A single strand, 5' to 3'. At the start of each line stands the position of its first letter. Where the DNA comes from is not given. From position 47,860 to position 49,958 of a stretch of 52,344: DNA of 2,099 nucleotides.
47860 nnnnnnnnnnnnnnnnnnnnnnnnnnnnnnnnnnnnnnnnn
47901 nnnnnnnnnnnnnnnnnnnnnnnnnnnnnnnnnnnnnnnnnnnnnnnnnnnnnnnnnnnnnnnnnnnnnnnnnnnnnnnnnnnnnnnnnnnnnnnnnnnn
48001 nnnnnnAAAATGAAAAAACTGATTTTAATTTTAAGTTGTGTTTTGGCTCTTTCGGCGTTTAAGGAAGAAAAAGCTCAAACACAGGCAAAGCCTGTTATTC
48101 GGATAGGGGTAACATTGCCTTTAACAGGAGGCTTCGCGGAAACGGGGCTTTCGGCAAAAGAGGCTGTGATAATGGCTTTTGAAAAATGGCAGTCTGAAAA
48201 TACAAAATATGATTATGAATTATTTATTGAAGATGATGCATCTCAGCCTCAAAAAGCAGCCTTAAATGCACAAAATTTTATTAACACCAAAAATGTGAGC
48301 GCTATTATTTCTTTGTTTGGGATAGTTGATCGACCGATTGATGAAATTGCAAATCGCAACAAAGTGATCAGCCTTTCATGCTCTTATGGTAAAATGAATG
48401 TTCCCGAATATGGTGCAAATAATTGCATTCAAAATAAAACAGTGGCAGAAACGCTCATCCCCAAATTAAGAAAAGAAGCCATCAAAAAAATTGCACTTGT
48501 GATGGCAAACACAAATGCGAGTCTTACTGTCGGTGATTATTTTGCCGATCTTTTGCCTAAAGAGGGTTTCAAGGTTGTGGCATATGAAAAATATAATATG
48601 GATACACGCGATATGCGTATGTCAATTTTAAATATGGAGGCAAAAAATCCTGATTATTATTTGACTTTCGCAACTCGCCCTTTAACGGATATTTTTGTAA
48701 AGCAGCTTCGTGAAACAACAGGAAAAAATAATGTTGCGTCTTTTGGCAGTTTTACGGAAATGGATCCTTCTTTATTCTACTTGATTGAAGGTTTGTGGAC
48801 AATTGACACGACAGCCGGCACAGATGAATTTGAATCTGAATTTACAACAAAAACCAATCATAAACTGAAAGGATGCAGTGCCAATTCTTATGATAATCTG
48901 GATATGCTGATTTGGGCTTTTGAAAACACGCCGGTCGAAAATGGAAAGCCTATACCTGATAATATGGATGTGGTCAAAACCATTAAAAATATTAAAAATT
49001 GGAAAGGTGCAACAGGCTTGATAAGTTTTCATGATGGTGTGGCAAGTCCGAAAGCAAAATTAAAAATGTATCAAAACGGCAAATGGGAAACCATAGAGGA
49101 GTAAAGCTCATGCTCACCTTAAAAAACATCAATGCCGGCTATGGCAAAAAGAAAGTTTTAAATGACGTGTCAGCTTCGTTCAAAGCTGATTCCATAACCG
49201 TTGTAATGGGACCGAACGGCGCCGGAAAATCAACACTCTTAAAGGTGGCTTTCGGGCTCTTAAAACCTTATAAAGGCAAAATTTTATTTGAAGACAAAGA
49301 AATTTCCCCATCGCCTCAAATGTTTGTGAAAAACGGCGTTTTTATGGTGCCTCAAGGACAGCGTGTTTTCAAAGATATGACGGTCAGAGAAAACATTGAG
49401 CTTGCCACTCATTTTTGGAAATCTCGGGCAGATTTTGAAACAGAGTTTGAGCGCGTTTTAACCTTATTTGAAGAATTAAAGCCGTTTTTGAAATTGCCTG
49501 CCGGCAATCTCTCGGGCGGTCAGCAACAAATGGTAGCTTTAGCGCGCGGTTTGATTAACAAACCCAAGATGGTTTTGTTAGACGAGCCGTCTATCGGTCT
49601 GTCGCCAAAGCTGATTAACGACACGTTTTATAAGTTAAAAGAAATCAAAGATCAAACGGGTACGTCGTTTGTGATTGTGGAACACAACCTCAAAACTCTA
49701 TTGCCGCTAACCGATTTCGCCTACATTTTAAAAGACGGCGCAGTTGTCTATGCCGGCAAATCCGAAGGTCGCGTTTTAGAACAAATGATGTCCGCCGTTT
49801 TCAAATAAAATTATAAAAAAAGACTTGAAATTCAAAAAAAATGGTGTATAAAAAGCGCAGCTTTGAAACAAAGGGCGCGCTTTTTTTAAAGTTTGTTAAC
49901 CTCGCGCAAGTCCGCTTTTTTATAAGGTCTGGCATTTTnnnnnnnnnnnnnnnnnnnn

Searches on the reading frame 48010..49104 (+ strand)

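Call 82: search_protein_families(library=pfam, proteins=[window:48010-49104:+], max_evalue=0.001)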
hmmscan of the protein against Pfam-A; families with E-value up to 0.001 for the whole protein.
window:48010-49104:+ (364 aa): 2 families
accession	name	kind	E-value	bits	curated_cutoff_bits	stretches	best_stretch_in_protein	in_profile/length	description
PF13458.12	Peripla_BP_6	-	4.2e-29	102.7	31.7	1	30-342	2-324/343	Periplasmic binding protein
PF01094.35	ANF_receptor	-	1.5e-05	24.7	25.4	1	50-343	3-338/353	Receptor family ligand binding region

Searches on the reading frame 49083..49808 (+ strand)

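Call 82: search_protein_families(library=pfam, proteins=[window:49083-49808:+], max_evalue=0.001)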
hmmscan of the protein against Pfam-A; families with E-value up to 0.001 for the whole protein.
window:49083-49808:+ (241 aa): 4 families
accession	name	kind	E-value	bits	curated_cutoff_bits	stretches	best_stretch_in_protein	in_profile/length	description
PF00005.33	ABC_tran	-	2.1e-32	113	25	1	26-170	1-136/137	ABC transporter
PF13304.12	AAA_21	-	4.3e-09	37.3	27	1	38-59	1-22/304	AAA domain, putative AbiEii toxin, Type IV TA system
PF02463.25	SMC_N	-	4.6e-05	23.4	40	0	35-58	23-49/220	RecF/RecN/SMC N terminal domain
PF13555.12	AAA_29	-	0.00016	21.8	27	1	29-63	15-49/61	P-loop containing region of AAA domain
